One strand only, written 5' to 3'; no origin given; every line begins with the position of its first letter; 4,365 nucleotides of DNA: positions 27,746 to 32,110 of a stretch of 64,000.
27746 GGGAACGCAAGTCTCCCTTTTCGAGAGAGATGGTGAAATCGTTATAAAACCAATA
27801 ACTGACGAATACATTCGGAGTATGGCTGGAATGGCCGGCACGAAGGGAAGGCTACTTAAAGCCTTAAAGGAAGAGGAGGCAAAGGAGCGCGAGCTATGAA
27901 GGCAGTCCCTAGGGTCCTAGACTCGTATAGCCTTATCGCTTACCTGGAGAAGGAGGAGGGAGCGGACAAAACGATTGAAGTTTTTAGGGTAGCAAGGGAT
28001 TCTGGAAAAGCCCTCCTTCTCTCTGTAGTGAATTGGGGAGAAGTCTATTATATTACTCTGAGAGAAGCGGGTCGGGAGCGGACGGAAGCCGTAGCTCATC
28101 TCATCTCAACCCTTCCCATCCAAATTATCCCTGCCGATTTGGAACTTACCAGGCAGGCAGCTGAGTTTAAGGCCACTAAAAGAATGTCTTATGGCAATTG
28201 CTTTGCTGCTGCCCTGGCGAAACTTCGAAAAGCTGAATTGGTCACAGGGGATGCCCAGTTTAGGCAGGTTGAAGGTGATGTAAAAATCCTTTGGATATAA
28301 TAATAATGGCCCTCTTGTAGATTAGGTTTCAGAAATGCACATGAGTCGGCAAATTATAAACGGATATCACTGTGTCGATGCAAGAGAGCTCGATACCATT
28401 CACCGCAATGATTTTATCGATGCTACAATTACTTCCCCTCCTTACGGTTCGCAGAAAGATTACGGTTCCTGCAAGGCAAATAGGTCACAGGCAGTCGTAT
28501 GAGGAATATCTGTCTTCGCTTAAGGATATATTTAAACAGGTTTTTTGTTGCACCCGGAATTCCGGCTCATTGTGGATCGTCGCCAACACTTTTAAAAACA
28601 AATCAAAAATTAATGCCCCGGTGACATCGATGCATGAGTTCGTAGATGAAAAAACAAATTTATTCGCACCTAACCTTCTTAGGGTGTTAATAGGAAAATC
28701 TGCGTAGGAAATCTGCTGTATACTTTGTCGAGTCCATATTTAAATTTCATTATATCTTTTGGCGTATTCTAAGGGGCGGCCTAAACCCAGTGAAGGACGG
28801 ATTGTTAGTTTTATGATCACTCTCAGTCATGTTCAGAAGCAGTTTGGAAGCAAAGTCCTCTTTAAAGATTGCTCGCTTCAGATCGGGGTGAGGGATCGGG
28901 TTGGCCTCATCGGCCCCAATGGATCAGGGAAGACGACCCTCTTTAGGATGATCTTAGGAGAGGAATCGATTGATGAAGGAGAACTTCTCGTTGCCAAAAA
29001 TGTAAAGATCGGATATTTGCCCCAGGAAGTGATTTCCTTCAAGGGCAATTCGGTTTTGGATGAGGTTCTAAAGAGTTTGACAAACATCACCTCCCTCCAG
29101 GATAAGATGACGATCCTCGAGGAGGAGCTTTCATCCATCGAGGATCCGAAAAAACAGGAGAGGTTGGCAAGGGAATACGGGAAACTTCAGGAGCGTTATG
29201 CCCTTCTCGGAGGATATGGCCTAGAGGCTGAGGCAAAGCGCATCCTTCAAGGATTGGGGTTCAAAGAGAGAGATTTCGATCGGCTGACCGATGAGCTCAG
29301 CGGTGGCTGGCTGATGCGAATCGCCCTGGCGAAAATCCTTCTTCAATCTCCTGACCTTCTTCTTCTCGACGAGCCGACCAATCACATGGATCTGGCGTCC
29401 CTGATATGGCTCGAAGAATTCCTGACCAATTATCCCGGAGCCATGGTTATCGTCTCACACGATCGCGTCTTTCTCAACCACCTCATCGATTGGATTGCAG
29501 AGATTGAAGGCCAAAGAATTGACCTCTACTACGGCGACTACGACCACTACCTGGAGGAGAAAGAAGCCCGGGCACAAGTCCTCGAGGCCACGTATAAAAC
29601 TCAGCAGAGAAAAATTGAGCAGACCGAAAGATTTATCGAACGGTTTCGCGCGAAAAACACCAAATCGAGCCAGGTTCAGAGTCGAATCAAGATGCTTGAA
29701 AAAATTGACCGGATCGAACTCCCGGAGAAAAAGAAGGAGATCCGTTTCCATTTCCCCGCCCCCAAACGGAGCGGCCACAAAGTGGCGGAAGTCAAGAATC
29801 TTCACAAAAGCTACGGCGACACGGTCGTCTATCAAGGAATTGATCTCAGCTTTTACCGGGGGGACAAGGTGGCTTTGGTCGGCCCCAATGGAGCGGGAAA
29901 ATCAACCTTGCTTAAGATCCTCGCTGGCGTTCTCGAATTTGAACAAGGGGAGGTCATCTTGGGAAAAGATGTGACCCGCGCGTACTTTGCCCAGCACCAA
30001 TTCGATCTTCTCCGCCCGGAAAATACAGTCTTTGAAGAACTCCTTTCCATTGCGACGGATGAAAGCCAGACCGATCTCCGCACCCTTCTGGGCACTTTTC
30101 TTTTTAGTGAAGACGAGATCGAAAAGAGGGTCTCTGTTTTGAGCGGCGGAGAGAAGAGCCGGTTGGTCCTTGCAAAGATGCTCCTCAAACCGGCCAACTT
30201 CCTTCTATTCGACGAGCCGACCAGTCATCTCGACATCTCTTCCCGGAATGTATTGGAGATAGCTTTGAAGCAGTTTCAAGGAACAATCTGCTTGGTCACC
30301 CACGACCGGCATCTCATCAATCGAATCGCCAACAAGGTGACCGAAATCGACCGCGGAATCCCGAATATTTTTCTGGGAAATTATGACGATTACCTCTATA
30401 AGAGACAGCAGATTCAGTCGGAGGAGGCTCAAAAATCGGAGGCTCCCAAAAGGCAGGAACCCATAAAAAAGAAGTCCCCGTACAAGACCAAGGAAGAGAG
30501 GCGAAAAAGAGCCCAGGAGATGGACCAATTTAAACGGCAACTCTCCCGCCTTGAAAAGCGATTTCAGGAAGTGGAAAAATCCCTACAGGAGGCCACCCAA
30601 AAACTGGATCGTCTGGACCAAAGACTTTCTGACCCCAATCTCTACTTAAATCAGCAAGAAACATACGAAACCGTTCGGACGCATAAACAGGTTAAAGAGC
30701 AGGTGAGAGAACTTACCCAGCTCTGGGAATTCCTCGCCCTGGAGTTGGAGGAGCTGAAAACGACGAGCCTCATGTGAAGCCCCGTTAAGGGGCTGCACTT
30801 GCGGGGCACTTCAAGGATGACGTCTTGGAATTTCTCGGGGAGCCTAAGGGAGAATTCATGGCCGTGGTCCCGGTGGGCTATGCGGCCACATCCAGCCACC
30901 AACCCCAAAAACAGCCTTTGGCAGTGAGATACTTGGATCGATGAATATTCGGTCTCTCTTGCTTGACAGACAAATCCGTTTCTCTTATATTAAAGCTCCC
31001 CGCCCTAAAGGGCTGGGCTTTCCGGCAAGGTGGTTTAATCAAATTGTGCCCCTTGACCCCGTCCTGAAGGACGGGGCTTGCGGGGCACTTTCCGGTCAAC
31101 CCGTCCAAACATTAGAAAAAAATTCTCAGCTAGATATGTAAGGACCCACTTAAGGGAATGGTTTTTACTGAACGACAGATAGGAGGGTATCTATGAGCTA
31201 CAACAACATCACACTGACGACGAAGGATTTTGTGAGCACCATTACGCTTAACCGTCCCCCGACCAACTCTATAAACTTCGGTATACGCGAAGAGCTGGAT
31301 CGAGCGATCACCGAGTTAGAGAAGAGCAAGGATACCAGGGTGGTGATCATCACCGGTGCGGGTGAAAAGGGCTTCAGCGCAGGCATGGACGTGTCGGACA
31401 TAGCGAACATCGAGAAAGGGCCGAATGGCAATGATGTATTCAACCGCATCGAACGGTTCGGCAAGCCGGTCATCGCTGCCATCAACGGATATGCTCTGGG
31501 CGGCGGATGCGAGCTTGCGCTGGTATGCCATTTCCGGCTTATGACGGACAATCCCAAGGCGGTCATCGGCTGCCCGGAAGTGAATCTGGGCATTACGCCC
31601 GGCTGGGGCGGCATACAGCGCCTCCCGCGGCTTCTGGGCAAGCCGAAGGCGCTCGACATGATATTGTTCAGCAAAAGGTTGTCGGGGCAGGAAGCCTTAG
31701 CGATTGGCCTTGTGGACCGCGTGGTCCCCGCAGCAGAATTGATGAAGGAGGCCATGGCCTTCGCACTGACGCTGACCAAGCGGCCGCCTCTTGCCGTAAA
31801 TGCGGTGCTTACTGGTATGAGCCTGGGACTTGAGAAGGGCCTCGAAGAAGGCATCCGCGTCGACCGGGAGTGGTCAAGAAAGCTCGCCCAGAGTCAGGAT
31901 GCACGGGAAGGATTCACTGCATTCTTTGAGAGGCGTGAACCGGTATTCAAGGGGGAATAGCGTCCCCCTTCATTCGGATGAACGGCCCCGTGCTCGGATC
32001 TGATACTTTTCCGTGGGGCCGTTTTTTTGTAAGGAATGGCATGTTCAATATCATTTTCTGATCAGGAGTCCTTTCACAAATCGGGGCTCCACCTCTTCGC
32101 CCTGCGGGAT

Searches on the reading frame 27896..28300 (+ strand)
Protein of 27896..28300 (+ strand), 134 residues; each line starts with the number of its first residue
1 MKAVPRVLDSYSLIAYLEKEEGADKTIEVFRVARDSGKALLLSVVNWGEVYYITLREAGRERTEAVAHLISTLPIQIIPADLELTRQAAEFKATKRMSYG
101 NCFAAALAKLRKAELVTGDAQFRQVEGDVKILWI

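Call 65: search_protein_families(library=pfam, proteins=[window:27896-28300:+], max_evalue=1e-8)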
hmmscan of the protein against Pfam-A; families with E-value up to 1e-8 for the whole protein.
window:27896-28300:+ (134 aa): 1 family
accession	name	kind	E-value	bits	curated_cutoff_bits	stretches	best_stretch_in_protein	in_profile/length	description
PF01850.27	PIN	-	2.2e-13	51.3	23.6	1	7-126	2-118/120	PIN domain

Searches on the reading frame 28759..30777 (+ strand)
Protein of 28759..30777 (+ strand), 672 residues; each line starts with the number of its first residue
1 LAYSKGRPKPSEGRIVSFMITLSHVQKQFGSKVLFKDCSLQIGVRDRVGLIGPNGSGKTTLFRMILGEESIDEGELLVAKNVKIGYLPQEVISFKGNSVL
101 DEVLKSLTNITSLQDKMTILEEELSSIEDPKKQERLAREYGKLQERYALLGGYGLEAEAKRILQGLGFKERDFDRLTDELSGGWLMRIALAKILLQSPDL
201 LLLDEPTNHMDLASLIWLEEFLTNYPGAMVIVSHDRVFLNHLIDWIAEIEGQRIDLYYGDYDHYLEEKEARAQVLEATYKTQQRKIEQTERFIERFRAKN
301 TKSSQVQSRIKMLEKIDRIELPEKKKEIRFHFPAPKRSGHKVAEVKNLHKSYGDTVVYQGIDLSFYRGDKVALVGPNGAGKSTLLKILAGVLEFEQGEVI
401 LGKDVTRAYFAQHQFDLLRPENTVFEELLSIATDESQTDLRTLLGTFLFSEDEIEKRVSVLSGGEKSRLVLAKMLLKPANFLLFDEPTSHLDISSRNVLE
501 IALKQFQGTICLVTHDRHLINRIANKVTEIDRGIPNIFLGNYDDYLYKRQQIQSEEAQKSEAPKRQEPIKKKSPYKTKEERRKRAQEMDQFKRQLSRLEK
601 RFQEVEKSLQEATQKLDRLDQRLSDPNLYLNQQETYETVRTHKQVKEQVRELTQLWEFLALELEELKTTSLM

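Call 6: search_protein_families(library=pfam, proteins=[window:28759-30777:+], max_evalue=0.01)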
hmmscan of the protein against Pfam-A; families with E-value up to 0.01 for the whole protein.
window:28759-30777:+ (672 aa): 32 families (the best 25 are shown)
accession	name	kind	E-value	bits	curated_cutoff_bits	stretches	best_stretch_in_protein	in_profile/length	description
PF00005.33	ABC_tran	-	9.3e-51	172.5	25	2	359-489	2-137/137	ABC transporter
PF12848.13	ABC_tran_Xtn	-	6.7e-28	97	25.9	1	248-330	2-85/85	ABC transporter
PF13304.12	AAA_21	-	3.2e-13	50.9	27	2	372-469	3-99/304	AAA domain, putative AbiEii toxin, Type IV TA system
PF02463.25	SMC_N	-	7e-10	39.1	40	1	438-523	121-205/220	RecF/RecN/SMC N terminal domain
PF13175.12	AAA_15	-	1.3e-08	35.3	32.1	1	370-616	25-275/374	AAA ATPase domain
PF13555.12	AAA_29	-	3.9e-08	33.4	27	1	360-385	14-39/61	P-loop containing region of AAA domain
PF13521.12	AAA_28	-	3.1e-07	31.2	27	1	370-433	1-58/164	AAA domain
PF00004.35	AAA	-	7.8e-06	26.8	21.2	0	372-396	2-26/131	ATPase family associated with various cellular activities (AAA)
PF13671.12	AAA_33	-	2.2e-05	25.2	27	0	372-412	3-39/143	AAA domain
PF13401.12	AAA_22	-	2.3e-05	25.1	27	0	372-413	9-53/130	AAA domain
PF01926.29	MMR_HSR1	-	3.2e-05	24.4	21.9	0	370-390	1-21/113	50S ribosome-binding GTPase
PF03193.22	RsgA_GTPase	-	8.4e-05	22.9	30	0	312-399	59-137/174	RsgA GTPase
PF16326.10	ABC_tran_CTD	-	8.8e-05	23.1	32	1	598-660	6-68/69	ABC transporter C-terminal domain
PF13191.12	AAA_16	-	0.00011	23.2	32.6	0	371-502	27-155/167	AAA ATPase domain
PF05729.18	NACHT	-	0.00013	22.3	26.7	0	371-431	3-60/167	NACHT domain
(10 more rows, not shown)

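Call 7: search_protein_families(library=ncbifam, proteins=[window:28759-30777:+], max_evalue=0.01)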
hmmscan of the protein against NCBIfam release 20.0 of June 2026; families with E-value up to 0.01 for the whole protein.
window:28759-30777:+ (672 aa): 207 families (the best 25 are shown)
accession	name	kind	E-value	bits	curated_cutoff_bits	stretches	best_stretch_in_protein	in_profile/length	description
NF000355.4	ribo_prot_ABC_F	equivalog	2.1e-141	472.2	380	3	131-530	77-499/499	ribosomal protection-like ABC-F family protein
NF008775.0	PRK11819.1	equivalog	9.4e-138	460.2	599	3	73-503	61-488/556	energy-dependent translational throttle protein EttA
TIGR03719.1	ABC_ABC_ChvD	subfamily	1.9e-129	432.8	806.75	3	73-503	59-486/552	energy-dependent translational throttle protein EttA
NF007921.0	PRK10636.1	equivalog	2.5e-129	432.4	917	1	19-666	1-631/638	ABC transporter ATP-binding protein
NF011646.0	PRK15064.1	equivalog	3.2e-122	408.6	762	1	19-550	1-528/530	ABC-F family ATPase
NF050005.1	ABC_ATPase_Uup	equivalog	2.9e-118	395.8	900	1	19-659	3-632/636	ATP-binding cassette ATPase Uup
NF008358.0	PRK11147.1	equivalog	3e-108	362.7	936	1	19-659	3-628/635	ABC transporter ATP-binding protein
NF000514.1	ABCF_OptrA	exception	1.1e-103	347.8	1450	1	33-664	34-653/655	ABC-F type ribosomal protection protein OptrA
NF000169.2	ABCF_Sal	exception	4.7e-97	325.9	725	3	134-517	86-488/542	Sal family ABC-F type ribosomal protection protein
NF000171.1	ABCF_producer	exception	1e-91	308.1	800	3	18-294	2-278/541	TlrC/CarA/OleB/SrmB family ABC-F type ribosomal protection protein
NF000168.2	ABCF_Msr_all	exception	6.6e-90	302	680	4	265-530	214-478/487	Msr family ABC-F type ribosomal protection protein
NF000170.2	ABCF_Vga_all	exception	4e-88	296.2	725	3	305-556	233-479/521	Vga family ABC-F type ribosomal protection protein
NF043038.1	ABCF_CplR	exception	4.3e-86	289.8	780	3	300-560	248-499/544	ABC-F type ribosomal protection protein CplR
NF000166.1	ABCF_CarA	exception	4e-69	233.2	1050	2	20-284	6-278/556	ABC-F type ribosomal protection protein Car(A)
NF000167.2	ABCF_Lsa_all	exception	7.5e-66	223.1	750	4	428-648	85-306/492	Lsa family ABC-F type ribosomal protection protein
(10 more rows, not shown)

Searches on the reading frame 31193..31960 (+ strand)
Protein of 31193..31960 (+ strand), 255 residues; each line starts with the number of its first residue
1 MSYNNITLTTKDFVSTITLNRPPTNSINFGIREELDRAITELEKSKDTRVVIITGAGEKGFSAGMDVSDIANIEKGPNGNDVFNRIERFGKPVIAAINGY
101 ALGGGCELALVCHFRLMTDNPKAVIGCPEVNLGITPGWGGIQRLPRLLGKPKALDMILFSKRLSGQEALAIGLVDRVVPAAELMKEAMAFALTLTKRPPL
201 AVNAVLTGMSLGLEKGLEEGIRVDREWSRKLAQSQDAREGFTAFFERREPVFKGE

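Call 65: search_protein_families(library=pfam, proteins=[window:31193-31960:+], max_evalue=1e-8)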
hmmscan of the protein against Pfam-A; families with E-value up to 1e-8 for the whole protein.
window:31193-31960:+ (255 aa): 2 families
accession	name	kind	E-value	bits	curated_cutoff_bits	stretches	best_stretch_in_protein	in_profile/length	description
PF00378.25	ECH_1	-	1.4e-60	205.1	27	1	12-254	4-250/251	Enoyl-CoA hydratase/isomerase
PF16113.10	ECH_2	-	1.8e-33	116.9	27.2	1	15-184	2-178/335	Enoyl-CoA hydratase/isomerase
